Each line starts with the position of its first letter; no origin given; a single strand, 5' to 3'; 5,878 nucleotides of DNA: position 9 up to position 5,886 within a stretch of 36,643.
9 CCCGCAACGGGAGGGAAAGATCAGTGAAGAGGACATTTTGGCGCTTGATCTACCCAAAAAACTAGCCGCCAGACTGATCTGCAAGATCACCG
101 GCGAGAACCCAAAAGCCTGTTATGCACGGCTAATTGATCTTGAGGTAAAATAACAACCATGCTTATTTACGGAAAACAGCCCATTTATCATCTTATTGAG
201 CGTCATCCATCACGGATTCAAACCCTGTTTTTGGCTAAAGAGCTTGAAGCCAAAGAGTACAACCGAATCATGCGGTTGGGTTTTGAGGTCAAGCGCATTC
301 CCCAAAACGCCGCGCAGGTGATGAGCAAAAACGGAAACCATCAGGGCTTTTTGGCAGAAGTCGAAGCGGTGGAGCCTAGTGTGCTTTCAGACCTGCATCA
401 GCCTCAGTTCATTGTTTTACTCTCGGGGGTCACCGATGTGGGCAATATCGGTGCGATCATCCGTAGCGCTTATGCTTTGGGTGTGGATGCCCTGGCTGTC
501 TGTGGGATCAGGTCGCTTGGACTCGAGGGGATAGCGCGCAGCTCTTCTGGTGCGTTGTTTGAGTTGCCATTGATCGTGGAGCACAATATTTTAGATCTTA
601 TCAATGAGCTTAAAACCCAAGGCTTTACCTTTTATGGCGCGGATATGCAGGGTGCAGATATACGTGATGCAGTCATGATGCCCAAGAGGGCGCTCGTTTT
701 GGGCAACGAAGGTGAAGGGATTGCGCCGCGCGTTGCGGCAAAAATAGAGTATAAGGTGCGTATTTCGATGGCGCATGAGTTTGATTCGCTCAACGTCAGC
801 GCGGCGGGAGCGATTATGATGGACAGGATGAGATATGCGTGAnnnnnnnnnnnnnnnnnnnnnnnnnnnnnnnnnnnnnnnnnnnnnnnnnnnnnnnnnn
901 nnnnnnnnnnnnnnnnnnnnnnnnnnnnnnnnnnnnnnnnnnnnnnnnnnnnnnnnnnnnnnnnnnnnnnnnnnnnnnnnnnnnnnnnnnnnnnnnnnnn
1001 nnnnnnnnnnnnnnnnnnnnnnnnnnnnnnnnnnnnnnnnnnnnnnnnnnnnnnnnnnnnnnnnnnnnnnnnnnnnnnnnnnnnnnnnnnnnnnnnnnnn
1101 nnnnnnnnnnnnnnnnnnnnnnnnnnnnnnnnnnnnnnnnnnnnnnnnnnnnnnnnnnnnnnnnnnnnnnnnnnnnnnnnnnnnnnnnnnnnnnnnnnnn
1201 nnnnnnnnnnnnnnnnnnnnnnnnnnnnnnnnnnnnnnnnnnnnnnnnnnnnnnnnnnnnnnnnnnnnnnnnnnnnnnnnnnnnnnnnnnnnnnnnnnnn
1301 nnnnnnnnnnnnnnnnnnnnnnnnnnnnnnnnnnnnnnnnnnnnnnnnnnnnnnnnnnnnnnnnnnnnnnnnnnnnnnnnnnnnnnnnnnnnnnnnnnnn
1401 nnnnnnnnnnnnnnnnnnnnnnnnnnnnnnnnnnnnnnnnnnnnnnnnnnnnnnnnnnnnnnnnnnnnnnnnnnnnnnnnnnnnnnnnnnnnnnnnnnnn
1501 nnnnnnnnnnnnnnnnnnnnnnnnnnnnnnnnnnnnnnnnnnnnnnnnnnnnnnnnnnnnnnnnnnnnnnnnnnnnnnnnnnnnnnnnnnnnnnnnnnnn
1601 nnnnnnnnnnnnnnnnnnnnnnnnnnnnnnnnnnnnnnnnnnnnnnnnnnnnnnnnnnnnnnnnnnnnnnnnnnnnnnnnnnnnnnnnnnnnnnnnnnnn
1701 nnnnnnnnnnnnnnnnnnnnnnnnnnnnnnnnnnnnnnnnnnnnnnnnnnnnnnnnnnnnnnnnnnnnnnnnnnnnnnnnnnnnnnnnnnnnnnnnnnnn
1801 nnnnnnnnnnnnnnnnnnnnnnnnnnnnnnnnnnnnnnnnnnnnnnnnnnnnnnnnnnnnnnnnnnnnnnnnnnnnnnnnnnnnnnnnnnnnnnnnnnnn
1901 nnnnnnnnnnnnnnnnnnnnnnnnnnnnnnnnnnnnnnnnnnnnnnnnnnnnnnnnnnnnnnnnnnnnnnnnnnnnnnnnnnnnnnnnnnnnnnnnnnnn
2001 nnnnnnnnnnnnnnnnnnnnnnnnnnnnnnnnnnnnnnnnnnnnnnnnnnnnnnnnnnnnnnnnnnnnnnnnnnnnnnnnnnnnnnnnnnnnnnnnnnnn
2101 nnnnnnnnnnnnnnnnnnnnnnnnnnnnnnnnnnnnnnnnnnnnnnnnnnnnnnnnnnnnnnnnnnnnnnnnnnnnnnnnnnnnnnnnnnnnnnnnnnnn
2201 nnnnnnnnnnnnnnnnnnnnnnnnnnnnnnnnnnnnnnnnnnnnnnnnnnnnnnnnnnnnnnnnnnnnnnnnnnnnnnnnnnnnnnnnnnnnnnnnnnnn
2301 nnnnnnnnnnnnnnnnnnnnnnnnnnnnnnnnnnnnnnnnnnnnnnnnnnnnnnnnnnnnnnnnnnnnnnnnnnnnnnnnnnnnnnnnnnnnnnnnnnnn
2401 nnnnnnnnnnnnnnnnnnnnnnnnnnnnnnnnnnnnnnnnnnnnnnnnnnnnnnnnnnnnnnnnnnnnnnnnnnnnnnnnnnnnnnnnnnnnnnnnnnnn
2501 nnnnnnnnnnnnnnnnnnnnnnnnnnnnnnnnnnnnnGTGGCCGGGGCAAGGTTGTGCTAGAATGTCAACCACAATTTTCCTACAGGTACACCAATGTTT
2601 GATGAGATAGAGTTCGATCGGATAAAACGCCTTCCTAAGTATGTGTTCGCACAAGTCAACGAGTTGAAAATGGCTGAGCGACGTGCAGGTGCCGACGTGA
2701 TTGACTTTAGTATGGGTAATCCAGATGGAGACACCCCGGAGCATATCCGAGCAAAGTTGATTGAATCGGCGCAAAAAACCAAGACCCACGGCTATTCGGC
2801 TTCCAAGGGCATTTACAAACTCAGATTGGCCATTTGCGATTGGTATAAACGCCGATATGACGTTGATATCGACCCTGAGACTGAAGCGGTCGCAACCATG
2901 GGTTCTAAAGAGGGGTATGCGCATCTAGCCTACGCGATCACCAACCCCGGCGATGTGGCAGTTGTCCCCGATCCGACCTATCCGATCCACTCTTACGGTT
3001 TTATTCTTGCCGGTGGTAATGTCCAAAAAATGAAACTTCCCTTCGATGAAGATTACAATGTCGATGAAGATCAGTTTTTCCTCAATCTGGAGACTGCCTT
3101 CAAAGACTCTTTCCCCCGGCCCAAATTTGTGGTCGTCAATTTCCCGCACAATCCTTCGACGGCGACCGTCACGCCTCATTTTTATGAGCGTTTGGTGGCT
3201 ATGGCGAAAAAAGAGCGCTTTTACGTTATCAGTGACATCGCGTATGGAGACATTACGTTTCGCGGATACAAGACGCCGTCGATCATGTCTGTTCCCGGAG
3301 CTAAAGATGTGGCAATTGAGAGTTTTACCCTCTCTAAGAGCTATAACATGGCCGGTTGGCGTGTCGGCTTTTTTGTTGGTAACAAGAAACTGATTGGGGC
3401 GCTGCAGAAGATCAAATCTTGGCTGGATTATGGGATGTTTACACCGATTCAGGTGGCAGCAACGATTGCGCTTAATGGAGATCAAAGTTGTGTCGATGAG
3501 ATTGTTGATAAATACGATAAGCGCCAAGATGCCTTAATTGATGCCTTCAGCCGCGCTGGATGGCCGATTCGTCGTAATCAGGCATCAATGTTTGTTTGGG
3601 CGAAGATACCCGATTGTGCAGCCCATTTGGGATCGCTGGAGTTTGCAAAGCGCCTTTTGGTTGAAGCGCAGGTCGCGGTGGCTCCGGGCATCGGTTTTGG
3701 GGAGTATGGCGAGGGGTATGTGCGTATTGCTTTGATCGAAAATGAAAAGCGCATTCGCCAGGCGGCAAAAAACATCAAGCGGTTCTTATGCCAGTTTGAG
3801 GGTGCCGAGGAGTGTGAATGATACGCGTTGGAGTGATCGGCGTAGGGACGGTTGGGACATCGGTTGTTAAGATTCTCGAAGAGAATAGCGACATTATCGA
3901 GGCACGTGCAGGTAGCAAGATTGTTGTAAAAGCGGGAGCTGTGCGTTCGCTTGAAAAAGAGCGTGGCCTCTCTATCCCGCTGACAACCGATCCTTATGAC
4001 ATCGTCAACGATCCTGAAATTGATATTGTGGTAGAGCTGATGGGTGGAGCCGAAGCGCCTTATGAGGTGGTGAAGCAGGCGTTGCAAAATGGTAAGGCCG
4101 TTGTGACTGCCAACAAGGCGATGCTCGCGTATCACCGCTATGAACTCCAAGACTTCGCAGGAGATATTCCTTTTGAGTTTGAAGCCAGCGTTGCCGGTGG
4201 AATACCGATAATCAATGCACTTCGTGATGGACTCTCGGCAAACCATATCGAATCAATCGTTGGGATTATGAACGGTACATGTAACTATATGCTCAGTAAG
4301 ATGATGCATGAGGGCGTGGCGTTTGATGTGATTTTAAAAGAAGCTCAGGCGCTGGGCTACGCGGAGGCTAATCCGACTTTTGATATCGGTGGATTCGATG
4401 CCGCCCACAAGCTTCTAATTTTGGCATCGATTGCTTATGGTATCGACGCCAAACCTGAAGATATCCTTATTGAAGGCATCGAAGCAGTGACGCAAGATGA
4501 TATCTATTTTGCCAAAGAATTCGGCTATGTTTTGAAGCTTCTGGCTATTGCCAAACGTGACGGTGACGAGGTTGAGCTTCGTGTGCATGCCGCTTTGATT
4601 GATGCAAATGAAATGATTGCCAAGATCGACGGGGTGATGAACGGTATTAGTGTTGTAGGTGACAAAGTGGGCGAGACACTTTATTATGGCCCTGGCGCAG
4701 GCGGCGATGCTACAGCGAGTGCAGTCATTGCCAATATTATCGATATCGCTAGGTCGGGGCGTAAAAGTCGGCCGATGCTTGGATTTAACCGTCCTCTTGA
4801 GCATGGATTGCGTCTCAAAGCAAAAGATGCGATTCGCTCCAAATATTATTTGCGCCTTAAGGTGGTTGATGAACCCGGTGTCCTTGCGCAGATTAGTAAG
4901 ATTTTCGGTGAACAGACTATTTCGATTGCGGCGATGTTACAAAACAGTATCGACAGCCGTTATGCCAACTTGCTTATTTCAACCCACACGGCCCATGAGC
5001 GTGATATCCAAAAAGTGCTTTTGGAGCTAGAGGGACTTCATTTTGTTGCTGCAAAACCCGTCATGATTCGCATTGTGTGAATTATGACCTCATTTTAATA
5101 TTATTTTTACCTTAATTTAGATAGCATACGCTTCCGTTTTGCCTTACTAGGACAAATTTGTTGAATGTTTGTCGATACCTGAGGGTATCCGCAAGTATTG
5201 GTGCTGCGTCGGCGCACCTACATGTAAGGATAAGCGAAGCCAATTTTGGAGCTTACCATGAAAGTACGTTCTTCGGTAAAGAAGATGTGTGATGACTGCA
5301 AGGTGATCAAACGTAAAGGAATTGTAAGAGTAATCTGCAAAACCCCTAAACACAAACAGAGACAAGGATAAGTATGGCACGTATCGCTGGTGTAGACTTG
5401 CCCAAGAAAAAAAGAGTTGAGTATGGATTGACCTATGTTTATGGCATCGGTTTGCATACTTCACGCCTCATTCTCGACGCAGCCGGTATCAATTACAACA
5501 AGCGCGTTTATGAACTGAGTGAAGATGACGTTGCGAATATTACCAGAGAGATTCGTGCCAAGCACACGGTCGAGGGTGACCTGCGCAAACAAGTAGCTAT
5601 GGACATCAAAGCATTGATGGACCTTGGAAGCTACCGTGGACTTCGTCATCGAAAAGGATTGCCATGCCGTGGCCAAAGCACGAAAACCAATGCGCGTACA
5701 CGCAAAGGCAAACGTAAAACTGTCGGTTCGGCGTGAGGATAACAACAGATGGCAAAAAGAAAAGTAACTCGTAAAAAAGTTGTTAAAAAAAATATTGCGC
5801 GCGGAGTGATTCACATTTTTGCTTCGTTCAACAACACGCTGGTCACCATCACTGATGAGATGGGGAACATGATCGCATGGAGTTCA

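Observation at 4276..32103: Highly iterated palindrome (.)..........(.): 9 perfect 10-mers and 18 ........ cores in 36.6 kb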

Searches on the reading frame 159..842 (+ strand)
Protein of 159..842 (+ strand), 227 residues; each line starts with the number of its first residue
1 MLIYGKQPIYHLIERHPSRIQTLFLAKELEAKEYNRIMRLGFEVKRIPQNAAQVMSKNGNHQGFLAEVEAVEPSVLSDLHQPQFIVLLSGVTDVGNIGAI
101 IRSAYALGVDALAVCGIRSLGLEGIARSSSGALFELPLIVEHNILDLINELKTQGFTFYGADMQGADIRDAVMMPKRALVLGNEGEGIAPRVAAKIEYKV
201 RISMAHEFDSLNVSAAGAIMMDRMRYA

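Call 17: search_protein_families(library=pfam, proteins=[window:159-842:+])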
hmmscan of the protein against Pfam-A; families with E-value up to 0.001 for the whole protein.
window:159-842:+ (227 aa): 2 families
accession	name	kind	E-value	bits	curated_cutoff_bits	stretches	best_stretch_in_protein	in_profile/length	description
PF00588.24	SpoU_methylase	-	6.4e-33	114.3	29.7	1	84-221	2-141/142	SpoU rRNA Methylase family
PF08032.17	SpoU_sub_bind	-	1.5e-11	44.9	22.8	1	2-73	1-75/76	RNA 2'-O ribose methyltransferase substrate binding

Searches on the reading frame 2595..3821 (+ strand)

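Call 17: search_protein_families(library=pfam, proteins=[window:2595-3821:+])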
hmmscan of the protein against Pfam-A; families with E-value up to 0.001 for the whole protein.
window:2595-3821:+ (408 aa): 1 family
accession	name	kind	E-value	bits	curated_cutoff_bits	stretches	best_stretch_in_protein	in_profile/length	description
PF00155.27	Aminotran_1_2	-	2.4e-58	198.5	19.7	1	34-393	2-360/361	Aminotransferase class I and II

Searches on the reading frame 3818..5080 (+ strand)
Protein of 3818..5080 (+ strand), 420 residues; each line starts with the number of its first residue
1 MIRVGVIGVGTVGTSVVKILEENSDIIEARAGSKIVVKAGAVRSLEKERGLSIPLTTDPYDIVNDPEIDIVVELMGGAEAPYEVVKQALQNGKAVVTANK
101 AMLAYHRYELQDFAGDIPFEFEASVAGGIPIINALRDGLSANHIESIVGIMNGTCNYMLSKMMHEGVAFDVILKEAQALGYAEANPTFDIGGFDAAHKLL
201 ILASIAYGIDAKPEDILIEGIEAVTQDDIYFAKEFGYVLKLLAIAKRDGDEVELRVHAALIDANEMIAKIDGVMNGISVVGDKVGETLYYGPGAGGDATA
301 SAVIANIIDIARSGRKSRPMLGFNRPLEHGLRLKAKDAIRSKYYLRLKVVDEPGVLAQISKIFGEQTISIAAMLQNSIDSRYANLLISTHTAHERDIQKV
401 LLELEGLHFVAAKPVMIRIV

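Call 17: search_protein_families(library=pfam, proteins=[window:3818-5080:+])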
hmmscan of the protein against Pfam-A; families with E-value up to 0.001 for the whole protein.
window:3818-5080:+ (420 aa): 7 families
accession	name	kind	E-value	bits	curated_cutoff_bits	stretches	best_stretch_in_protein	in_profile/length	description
PF00742.24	Homoserine_dh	-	9e-61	205.1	22.9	1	130-308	1-173/173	Homoserine dehydrogenase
PF03447.22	NAD_binding_3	-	3.3e-15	57.2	24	1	8-111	1-103/116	Homoserine dehydrogenase, NAD binding domain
PF01842.31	ACT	-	3.7e-10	39.8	27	1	343-407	1-64/66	ACT domain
PF01408.29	GFO_IDH_MocA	-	2.4e-05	25.5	24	1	2-96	1-90/120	Oxidoreductase family, NAD-binding Rossmann fold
PF22629.2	ACT_AHAS_ss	-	4.3e-05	24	27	1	345-410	1-65/67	AHAS small subunit-like ACT domain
PF01113.26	DapB_N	-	0.00012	22.6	25.6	1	2-118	1-117/124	Dihydrodipicolinate reductase, N-terminus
PF01118.30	Semialdhyde_dh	-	0.0007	20.4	26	0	3-101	1-99/121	Semialdehyde dehydrogenase, NAD binding domain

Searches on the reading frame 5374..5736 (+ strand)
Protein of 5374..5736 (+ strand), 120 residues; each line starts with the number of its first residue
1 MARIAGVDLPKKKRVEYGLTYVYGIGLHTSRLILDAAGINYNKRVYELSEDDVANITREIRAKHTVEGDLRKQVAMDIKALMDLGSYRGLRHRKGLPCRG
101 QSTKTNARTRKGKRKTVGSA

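Call 17: search_protein_families(library=pfam, proteins=[window:5374-5736:+])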
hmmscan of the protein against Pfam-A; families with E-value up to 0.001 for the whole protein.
window:5374-5736:+ (120 aa): 1 family
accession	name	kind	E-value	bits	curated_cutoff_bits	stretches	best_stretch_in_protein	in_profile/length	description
PF00416.27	Ribosomal_S13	-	9.9e-32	110.5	31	1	3-109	1-128/128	Ribosomal protein S13/S18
